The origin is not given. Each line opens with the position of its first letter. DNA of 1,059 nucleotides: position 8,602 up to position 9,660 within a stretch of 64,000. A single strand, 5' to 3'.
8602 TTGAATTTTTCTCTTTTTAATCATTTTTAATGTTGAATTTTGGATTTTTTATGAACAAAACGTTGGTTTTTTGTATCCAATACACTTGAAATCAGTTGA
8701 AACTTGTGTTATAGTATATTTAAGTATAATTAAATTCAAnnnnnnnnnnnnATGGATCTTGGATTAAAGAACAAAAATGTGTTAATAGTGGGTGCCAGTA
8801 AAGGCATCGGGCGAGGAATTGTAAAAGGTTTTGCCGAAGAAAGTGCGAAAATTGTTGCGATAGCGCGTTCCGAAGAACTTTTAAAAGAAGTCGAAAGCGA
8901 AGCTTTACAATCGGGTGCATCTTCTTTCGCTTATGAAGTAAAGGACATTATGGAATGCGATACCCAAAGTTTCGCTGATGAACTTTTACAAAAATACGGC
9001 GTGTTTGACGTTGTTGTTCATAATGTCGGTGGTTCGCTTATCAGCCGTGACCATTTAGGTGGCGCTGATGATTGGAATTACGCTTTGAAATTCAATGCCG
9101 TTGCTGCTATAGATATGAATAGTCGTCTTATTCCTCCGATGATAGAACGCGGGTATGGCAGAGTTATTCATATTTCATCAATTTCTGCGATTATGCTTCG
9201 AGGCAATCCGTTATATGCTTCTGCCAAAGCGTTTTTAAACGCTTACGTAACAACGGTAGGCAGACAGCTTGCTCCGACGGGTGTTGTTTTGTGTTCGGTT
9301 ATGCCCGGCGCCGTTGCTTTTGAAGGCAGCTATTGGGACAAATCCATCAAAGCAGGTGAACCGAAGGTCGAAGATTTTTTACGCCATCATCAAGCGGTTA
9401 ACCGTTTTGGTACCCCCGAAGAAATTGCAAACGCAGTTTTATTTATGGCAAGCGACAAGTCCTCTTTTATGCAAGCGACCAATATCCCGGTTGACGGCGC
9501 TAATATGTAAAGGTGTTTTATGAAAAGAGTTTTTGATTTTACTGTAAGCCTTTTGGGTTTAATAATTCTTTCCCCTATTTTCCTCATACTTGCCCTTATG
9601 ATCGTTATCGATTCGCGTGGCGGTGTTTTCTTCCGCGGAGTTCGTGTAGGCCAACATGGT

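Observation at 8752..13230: SDR plus split transketolase at the head of the glycan locus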

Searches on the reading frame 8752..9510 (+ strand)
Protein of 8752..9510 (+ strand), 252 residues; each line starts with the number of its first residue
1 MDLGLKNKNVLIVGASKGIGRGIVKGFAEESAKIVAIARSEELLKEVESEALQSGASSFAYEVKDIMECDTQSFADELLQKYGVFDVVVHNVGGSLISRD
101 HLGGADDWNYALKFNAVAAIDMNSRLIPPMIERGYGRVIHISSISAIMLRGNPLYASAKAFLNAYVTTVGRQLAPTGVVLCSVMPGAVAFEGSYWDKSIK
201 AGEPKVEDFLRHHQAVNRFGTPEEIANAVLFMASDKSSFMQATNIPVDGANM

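Call 7: search_protein_families(library=pfam, proteins=[window:8752-9510:+])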
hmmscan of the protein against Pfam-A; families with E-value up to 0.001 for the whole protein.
window:8752-9510:+ (252 aa): 2 families
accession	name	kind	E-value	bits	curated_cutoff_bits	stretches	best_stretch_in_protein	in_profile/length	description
PF13561.12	adh_short_C2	-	2.6e-37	129.1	27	1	14-249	1-233/236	Enoyl-(Acyl carrier protein) reductase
PF00106.31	adh_short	-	7.2e-32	110.9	26.6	1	8-189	1-183/195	short chain dehydrogenase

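Call 10: search_protein_families(library=ncbifam, proteins=[window:8752-9510:+], max_evalue=0.00001)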
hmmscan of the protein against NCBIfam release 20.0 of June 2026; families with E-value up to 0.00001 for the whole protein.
window:8752-9510:+ (252 aa): 203 families (the best 25 are shown)
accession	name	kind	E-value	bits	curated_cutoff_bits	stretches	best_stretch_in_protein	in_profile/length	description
NF005095.0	PRK06523.1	subfamily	2.6e-42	145.1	231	1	3-251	6-257/261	oxidoreductase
NF005559.1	PRK07231.1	subfamily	4.1e-39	134.6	215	1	5-251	2-247/249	glucose 1-dehydrogenase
NF005681.0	PRK07478.1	subfamily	1e-35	123.3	267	1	5-250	4-248/254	SDR family oxidoreductase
NF004791.0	PRK06138.1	equivalog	6.9e-35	120.6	312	1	5-250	3-248/252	SDR family oxidoreductase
NF009466.0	PRK12826.1-2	subfamily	1.4e-34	119.7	222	1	6-250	2-243/248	3-oxoacyl-ACP reductase FabG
TIGR01830.1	3oxo_ACP_reduc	equivalog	1.3e-32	113.4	297.75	1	10-249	1-236/239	3-oxoacyl-[acyl-carrier-protein] reductase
NF004778.0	PRK06124.1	equivalog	2.1e-32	112.5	303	1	4-250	8-251/256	SDR family oxidoreductase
NF004197.0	PRK05653.1-1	equivalog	7.7e-32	110.9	332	1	1-250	1-245/249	3-oxoacyl-ACP reductase FabG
NF004198.0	PRK05653.1-3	equivalog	1.2e-31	110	296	1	5-250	5-245/248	3-oxoacyl-ACP reductase FabG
NF052558.1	MBtsdlDhBudC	equivalog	1.7e-31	109.7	270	1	6-250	2-240/250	meso-2,3-butanediol dehydrogenase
NF004202.0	PRK05653.2-2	equivalog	4.9e-31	108.2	333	1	4-250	4-246/259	3-oxoacyl-ACP reductase FabG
NF009468.0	PRK12826.1-4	equivalog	6.6e-31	107.9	318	1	5-251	5-247/256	SDR family oxidoreductase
NF049979.1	AlphHSDSHdhA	equivalog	1.3e-30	106.8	350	1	5-249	1-244/258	7alpha-hydroxysteroid dehydrogenase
NF005469.0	PRK07063.1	equivalog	2.4e-30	105.9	306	1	5-250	5-253/260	SDR family oxidoreductase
NF005873.0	PRK07814.1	equivalog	3.8e-30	105.2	346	1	5-249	8-249/263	SDR family oxidoreductase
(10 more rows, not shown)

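Call 44: search_solved_structures(query=window:8752-9510:+, max_evalue=1e-20)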
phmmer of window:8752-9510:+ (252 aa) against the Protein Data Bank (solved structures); distinct sequences matched with E-value up to 1e-20: 42.
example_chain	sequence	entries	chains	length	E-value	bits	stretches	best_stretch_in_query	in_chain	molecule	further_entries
5va8_A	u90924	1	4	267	2.2e-25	93.1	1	1-250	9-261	Short-chain dehydrogenase/reductase SDR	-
6t60_A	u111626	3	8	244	5.2e-25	91.8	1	7-249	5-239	3-oxoacyl-(Acyl-carrier-protein) reductase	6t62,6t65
6wpr_A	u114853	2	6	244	5.4e-25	91.8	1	7-249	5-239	3-oxoacyl-[acyl-carrier-protein] reductase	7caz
6jh7_A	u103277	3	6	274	5.8e-25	91.7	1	1-250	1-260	Short chain dehydrogenase family protein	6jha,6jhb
6uds_A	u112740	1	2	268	7e-25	91.4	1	7-249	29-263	3-oxoacyl-(Acyl-carrier-protein) reductase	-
1o5i_A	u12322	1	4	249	3.4e-24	89.1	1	1-250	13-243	3-oxoacyl-(acyl carrier protein) reductase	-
1xkq_A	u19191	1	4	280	4.2e-24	88.8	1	6-249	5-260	short-chain reductase family member (5D234)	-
5er6_A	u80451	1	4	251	4.3e-24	88.8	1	5-250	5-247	Oxidoreductase, short chain dehydrogenase/reductase family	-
5ha5_A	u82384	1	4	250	4.3e-24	88.8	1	5-250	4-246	Brucella ovis oxidoreductase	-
1xhl_A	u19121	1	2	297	5.1e-24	88.6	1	6-250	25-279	Short-chain dehydrogenase/reductase family member (5L265), putative Tropinone Reductase-II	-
4h15_A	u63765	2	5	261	6.2e-24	88.3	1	3-250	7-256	Short chain alcohol dehydrogenase-related dehydrogenase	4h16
3ai1_A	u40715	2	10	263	6.9e-24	88.1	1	1-250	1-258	NADPH-sorbose reductase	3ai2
2d1y_A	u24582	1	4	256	7e-24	88.1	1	7-250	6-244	hypothetical protein TT0321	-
5epo_A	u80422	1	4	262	1.3e-23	87.2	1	5-241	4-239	7-alpha-hydroxysteroid deydrogenase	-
2z1n_A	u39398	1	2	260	1.9e-23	86.7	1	1-250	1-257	dehydrogenase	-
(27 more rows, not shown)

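Call 51: find_related_loci(query=window:8752-9510:+, collection=metagenome_contigs, flank=6000)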
Query window:8752-9510:+ (252 aa) in metagenome_contigs; peptide patterns used: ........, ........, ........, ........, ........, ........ (x = any residue, [..] = any of these).
600 stretches matched a pattern (row limit reached: there are more); 540 encode a relative of the query (tblastn E <= 1e-3); the best 80 are kept; 80 distinct loci.
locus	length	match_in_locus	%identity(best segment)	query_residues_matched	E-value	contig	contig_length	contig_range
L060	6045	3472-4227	85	1-252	2e-150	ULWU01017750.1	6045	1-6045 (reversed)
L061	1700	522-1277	83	1-252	1e-156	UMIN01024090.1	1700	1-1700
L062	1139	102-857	83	1-252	3e-159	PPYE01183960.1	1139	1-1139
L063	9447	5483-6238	79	1-252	8e-141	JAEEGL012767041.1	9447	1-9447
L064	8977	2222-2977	79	1-252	3e-136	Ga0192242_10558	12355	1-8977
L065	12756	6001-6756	75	1-252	1e-134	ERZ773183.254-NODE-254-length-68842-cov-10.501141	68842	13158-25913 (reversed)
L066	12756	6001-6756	75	1-252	1e-132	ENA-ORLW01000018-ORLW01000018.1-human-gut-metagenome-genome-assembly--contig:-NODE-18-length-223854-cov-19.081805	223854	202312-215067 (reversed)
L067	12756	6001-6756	75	1-252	1e-132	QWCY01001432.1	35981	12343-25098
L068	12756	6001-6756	75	1-252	1e-132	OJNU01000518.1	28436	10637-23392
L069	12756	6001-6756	75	1-252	2e-128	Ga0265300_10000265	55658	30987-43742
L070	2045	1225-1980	74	1-252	4e-136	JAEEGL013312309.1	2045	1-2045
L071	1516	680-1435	71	1-252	3e-131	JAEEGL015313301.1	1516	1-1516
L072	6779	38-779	72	1-252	5e-112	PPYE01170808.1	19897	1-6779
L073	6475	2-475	91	95-252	8e-97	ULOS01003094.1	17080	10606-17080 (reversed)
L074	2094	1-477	89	94-252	3e-101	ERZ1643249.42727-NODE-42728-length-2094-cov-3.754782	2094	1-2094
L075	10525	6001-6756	54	1-252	9e-85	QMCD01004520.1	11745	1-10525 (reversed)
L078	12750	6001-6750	42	1-250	2e-57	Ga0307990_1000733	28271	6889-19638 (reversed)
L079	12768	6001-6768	39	1-249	6e-54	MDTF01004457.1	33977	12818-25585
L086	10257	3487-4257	36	1-250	4e-46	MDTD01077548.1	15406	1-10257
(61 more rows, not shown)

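Call 57: search_protein_families(library=pfam, proteins=[L079:229-741:+, L079:742-1149:+, L079:1158-2207:+, L079:2183-3106:+, L079:3131-4207:+, L079:6907-8202:+, L079:8208-9818:+, L079:11549-12214:+, L086:32-622:+, L086:640-1716:+], max_evalue=0.00001)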
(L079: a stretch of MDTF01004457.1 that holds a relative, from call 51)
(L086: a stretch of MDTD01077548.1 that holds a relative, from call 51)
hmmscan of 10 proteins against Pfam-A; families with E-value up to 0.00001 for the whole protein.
L079:229-741:+ (170 aa): 0 families

L079:742-1149:+ (135 aa): 0 families

L079:1158-2207:+ (349 aa): 1 family
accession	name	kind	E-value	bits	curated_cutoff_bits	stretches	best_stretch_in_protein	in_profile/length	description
PF01408.29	GFO_IDH_MocA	-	3.6e-13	50.7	24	1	4-124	1-119/120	Oxidoreductase family, NAD-binding Rossmann fold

L079:2183-3106:+ (307 aa): 0 families

L079:3131-4207:+ (358 aa): 2 families
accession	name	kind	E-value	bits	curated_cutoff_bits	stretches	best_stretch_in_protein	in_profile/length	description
PF04055.27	Radical_SAM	-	5.5e-18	66.1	29.5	1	31-159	2-139/166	Radical SAM superfamily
PF13186.11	SPASM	-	2.3e-08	34.6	21.5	1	293-351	1-66/67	Iron-sulfur cluster-binding domain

L079:6907-8202:+ (431 aa): 0 families

L079:8208-9818:+ (536 aa): 0 families

L079:11549-12214:+ (221 aa): 7 families
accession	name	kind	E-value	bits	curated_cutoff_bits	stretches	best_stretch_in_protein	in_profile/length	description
PF13847.12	Methyltransf_31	-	4.7e-17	62.5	27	1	74-187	2-120/145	Methyltransferase domain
PF08241.18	Methyltransf_11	-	2.1e-14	54.3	21.2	1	80-169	1-89/95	Methyltransferase domain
PF13649.12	Methyltransf_25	-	1.3e-13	51.9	27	1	79-169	1-95/97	Methyltransferase domain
PF13489.12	Methyltransf_23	-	1.6e-11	44.7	27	1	61-212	10-160/164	Methyltransferase domain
PF08242.18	Methyltransf_12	-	1.9e-09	38.6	30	1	80-164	1-89/98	Methyltransferase domain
PF07021.18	MetW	-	4e-08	33.6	21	1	73-174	11-109/193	Methionine biosynthesis protein MetW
PF05175.20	MTS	-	1.2e-07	32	23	1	68-145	24-105/170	Methyltransferase small domain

L086:32-622:+ (196 aa): 0 families

L086:640-1716:+ (358 aa): 2 families
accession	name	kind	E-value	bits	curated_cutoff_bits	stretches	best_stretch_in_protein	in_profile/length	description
PF04055.27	Radical_SAM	-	2.2e-16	60.9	29.5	1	31-159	2-139/166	Radical SAM superfamily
PF13186.11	SPASM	-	5.4e-09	36.6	21.5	1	293-351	1-66/67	Iron-sulfur cluster-binding domain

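Call 58: search_protein_families(library=pfam, proteins=[L086:4250-4933:+, L086:4945-5367:+, L086:5656-7038:+, L086:7035-8843:+, L086:8827-9774:+, L078:2015-3079:+, L078:3058-3858:+, L078:3877-4791:+, L078:4781-5989:+, L078:8475-9194:+], max_evalue=0.00001)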
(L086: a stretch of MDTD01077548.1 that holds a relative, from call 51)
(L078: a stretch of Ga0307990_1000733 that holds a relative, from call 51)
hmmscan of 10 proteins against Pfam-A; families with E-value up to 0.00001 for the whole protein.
L086:4250-4933:+ (227 aa): 7 families
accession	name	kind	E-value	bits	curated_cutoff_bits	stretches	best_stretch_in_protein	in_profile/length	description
PF13847.12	Methyltransf_31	-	4.5e-18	65.8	27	1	80-215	2-144/145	Methyltransferase domain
PF13649.12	Methyltransf_25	-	5e-13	50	27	1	85-174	1-94/97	Methyltransferase domain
PF08241.18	Methyltransf_11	-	9.2e-12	45.9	21.2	1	86-175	1-89/95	Methyltransferase domain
PF13489.12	Methyltransf_23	-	1.3e-10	41.7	27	1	78-218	19-160/164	Methyltransferase domain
PF08242.18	Methyltransf_12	-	8.8e-08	33.2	30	1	86-167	1-86/98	Methyltransferase domain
PF05175.20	MTS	-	1e-06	29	23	1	73-128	23-78/170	Methyltransferase small domain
PF00891.24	Methyltransf_2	-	8.5e-06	25.7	22.3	0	62-122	43-102/210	O-methyltransferase domain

L086:4945-5367:+ (140 aa): 0 families

L086:5656-7038:+ (460 aa): 0 families

L086:7035-8843:+ (602 aa): 2 families
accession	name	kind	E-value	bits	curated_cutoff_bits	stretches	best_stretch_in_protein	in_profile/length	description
PF00005.33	ABC_tran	-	2.8e-30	106.2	25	1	379-527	4-137/137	ABC transporter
PF02463.25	SMC_N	-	1.1e-07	31.9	40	1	367-570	67-212/220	RecF/RecN/SMC N terminal domain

L086:8827-9774:+ (315 aa): 1 family
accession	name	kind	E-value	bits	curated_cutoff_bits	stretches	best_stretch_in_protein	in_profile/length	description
PF05050.19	Methyltransf_21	-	1.9e-15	57.8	22.7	1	66-234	1-171/173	Methyltransferase FkbM domain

L078:2015-3079:+ (354 aa): 2 families
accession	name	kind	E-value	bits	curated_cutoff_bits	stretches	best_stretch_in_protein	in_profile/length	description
PF04055.27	Radical_SAM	-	2.5e-18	67.3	29.5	1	34-187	2-163/166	Radical SAM superfamily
PF13186.11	SPASM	-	2.4e-10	41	21.5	1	288-347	1-66/67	Iron-sulfur cluster-binding domain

L078:3058-3858:+ (266 aa): 2 families
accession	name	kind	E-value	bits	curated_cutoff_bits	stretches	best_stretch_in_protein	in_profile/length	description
PF05711.17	TylF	-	5.3e-49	167.3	23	1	69-264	69-263/264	Macrocin-O-methyltransferase (TylF)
PF13578.12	Methyltransf_24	-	1.4e-10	42.4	26.3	1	96-228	1-105/105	Methyltransferase domain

L078:3877-4791:+ (304 aa): 2 families
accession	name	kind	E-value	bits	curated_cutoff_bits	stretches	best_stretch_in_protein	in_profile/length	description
PF01370.27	Epimerase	-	5.4e-20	72.3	20.9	1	7-229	1-239/240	NAD dependent epimerase/dehydratase family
PF01073.25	3Beta_HSD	-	2.5e-08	33.7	22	1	9-213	2-223/280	3-beta hydroxysteroid dehydrogenase/isomerase family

L078:4781-5989:+ (402 aa): 5 families
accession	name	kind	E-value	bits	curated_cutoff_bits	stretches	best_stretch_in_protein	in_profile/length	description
PF13489.12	Methyltransf_23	-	3.4e-18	66.4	27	1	91-248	7-162/164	Methyltransferase domain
PF08241.18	Methyltransf_11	-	2.1e-09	38.3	21.2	1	113-206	1-95/95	Methyltransferase domain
PF08484.17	Methyltransf_14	-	1.9e-08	34.7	23.5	1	294-388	54-147/160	C-methyltransferase C-terminal domain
PF08421.16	Methyltransf_13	-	1.9e-06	28.4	31.3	1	14-75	1-62/62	Putative zinc binding domain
PF08242.18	Methyltransf_12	-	2.6e-06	28.5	30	1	113-202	1-96/98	Methyltransferase domain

L078:8475-9194:+ (239 aa): 1 family
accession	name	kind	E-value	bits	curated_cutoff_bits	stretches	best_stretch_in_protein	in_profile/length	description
PF00535.33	Glycos_transf_2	-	9.9e-28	97.6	23.3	1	6-149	1-146/168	Glycosyl transferase family 2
